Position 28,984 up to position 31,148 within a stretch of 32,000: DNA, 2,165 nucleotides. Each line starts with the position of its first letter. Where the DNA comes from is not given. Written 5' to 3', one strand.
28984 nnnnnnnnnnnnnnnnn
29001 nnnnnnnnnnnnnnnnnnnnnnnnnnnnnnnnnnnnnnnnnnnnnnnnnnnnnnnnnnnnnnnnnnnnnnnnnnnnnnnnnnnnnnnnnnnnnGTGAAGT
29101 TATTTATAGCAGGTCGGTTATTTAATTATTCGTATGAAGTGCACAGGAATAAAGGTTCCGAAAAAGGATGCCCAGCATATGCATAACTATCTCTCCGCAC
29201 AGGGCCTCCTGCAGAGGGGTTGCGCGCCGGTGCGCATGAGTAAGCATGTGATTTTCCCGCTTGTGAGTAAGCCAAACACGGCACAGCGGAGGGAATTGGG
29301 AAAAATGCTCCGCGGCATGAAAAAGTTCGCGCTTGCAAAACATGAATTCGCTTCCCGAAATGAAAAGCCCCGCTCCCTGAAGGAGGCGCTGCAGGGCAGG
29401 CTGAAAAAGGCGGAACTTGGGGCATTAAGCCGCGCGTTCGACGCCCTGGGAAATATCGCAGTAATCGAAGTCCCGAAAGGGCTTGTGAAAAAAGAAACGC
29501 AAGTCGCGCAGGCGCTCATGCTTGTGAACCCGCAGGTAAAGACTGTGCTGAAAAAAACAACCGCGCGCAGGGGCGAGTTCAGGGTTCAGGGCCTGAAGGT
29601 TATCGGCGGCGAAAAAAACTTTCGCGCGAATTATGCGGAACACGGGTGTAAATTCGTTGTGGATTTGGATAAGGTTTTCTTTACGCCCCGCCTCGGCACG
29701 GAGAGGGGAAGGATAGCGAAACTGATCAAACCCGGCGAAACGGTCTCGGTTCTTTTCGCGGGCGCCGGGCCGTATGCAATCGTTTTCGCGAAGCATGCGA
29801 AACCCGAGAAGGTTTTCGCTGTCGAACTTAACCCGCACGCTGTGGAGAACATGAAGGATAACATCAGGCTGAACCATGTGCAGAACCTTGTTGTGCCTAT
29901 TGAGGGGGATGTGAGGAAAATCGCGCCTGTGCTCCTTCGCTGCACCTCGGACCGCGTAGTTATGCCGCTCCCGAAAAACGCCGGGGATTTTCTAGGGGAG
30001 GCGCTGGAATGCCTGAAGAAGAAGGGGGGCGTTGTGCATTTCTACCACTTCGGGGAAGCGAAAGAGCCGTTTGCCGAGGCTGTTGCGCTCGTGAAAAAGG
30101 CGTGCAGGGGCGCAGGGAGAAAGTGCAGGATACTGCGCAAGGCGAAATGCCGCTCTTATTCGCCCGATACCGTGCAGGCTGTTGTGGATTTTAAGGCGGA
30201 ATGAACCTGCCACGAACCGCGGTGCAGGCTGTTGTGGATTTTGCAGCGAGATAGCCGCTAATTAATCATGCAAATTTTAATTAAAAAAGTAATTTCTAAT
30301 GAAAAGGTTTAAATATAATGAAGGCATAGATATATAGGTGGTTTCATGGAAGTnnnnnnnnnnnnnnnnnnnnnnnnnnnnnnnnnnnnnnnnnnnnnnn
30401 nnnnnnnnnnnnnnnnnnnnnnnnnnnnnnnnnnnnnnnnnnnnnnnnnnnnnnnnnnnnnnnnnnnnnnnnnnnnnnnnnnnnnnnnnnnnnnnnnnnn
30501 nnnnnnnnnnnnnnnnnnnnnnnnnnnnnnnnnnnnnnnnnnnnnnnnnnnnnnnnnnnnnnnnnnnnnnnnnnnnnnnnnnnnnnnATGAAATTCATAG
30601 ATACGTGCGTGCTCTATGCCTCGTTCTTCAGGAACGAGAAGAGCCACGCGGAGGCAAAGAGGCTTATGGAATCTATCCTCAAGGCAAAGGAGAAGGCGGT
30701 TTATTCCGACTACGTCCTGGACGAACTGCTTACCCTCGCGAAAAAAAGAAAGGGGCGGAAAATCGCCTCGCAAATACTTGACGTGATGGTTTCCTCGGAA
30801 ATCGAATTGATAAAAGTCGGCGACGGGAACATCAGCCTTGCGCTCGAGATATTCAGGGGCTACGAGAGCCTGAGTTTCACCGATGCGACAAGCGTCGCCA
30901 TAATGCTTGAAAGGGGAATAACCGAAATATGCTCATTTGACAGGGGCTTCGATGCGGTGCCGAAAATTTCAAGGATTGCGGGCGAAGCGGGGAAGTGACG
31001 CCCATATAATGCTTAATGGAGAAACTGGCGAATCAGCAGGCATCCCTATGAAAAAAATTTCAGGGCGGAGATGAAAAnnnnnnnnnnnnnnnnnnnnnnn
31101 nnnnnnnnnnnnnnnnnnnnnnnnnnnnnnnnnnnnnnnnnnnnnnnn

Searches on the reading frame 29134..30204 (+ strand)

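Call 6: search_protein_families(library=pfam, proteins=[window:29134-30204:+], max_evalue=0.01)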
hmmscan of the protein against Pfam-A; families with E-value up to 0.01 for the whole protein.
window:29134-30204:+ (356 aa): 6 families
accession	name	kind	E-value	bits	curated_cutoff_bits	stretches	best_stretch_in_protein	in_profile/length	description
PF02475.24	TRM5-TYW2_MTfase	-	2.1e-49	168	28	1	168-331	4-161/164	TRM5/TYW2 methyltransferase domain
PF25133.1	TYW2_N_2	-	7.7e-14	52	27.7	1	82-161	1-78/79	TYW2 N-terminal domain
PF09445.16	Methyltransf_15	-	2.4e-05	24.4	22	1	207-280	7-80/165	RNA cap guanine-N2 methyltransferase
PF02005.22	TRM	-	5.4e-05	23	27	1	204-261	51-111/376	N2,N2-dimethylguanosine tRNA methyltransferase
PF18093.7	Trm5_N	-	0.00016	21.9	22.7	1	5-48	1-44/47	tRNA methyltransferase 5 N-terminal domain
PF06325.19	PrmA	-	0.0041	17.1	22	1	196-260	157-221/296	Ribosomal protein L11 methyltransferase (PrmA)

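Call 77: search_protein_families(library=ncbifam, proteins=[window:29134-30204:+], max_evalue=0.00001)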
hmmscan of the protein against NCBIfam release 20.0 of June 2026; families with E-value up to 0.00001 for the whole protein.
window:29134-30204:+ (356 aa): 7 families
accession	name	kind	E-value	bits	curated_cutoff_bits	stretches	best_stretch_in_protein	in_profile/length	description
NF047730.1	tRNAMtaseTrm5b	equivalog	5.2e-70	236.2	600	1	5-354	3-328/330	tRNA (guanine(37)-N1)-methyltransferase Trm5b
NF047732.1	tRNAMtaseTrm5bMeth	equivalog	1.4e-57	195.3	500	1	5-354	3-335/337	tRNA (guanine(37)-N1)-methyltransferase Trm5b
NF047728.1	tRNAMtaseTaw22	equivalog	3.6e-55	187.5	550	1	5-352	3-332/336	tRNA (guanine(37)-N1)/4-demethylwyosine(37)-methyltransferase Taw22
NF047729.1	tRNAMtaseTaw21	equivalog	9.1e-40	136.4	400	1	103-342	8-242/250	tRNA 4-demethylwyosine(37)-methyltransferase Taw21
NF047824.1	tRNAwyosineTaw2Meth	equivalog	1.7e-36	126.1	350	1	118-354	11-242/245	tRNA(Phe) (4-demethylwyosine(37)-C(7)) aminocarboxypropyltransferase Taw2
NF047823.1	tRNAwyosTaw2Pyroc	equivalog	3.1e-29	102.3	550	1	78-354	7-274/277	tRNA(Phe) (4-demethylwyosine(37)-C(7)) aminocarboxypropyltransferase Taw2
NF011529.0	PRK14968.1-3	equivalog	3.8e-06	26.4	162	1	207-254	41-86/198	putative methyltransferase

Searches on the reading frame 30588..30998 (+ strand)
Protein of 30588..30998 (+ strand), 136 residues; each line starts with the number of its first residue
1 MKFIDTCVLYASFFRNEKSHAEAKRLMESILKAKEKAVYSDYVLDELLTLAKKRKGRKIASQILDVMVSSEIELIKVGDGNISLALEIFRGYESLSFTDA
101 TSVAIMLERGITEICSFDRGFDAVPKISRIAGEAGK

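Call 15: search_protein_families(library=pfam, proteins=[window:30588-30998:+], max_evalue=10)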
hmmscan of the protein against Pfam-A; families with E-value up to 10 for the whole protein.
window:30588-30998:+ (136 aa): 4 families
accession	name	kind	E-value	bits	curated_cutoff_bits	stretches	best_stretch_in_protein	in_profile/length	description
PF01850.27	PIN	-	4.5e-17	63.2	23.6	1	3-126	2-119/120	PIN domain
PF13470.12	PIN_3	-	0.0016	19.7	27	1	4-63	4-67/115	PIN domain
PF16289.11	PIN_12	-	0.0025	18.7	32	1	3-56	2-54/172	PIN domain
PF19064.5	DUF5760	-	0.032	14.9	27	1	58-84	7-33/86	Family of unknown function (DUF5760)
